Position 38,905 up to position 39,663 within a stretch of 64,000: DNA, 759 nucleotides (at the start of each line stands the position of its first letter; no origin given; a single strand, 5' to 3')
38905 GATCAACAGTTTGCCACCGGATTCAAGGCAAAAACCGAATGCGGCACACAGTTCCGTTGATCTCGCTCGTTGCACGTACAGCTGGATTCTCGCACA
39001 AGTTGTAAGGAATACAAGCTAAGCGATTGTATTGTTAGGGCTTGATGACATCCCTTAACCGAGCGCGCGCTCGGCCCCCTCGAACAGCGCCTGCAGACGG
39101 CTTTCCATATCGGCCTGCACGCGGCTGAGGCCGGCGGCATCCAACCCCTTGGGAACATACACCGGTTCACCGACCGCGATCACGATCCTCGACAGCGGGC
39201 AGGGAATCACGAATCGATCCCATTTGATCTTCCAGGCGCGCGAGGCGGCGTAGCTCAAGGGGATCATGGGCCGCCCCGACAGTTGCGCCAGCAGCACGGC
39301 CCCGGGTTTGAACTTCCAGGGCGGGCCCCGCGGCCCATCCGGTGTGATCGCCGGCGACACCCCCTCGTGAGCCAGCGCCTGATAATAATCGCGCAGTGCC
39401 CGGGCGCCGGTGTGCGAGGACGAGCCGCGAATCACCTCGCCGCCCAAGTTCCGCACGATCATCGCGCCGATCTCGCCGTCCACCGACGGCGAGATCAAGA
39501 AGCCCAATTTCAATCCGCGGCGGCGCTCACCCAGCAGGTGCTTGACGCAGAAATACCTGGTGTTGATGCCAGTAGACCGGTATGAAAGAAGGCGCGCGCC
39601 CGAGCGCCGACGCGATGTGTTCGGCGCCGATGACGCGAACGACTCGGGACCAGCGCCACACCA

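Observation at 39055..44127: Compact P450 / acyl-AMP ligase-carrier fusion cluster bracketed by two lipid acyltransferases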

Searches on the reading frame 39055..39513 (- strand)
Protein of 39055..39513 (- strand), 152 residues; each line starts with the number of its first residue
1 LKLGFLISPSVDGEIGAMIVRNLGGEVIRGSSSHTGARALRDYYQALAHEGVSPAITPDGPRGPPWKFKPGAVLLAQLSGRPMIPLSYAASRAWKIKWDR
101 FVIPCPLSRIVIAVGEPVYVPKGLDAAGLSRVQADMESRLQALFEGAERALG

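Call 6: search_protein_families(library=pfam, proteins=[window:39055-39513:-], max_evalue=0.01)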
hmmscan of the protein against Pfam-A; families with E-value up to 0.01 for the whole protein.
window:39055-39513:- (152 aa): 1 family
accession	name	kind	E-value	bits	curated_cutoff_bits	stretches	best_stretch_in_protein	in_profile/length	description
PF04028.18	DUF374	-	7.1e-20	70.8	26.8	1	3-64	8-68/69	Domain of unknown function (DUF374)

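Call 7: search_protein_families(library=ncbifam, proteins=[window:39055-39513:-], max_evalue=0.01)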
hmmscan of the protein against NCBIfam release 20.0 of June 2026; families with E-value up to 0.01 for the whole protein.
window:39055-39513:- (152 aa): 0 families
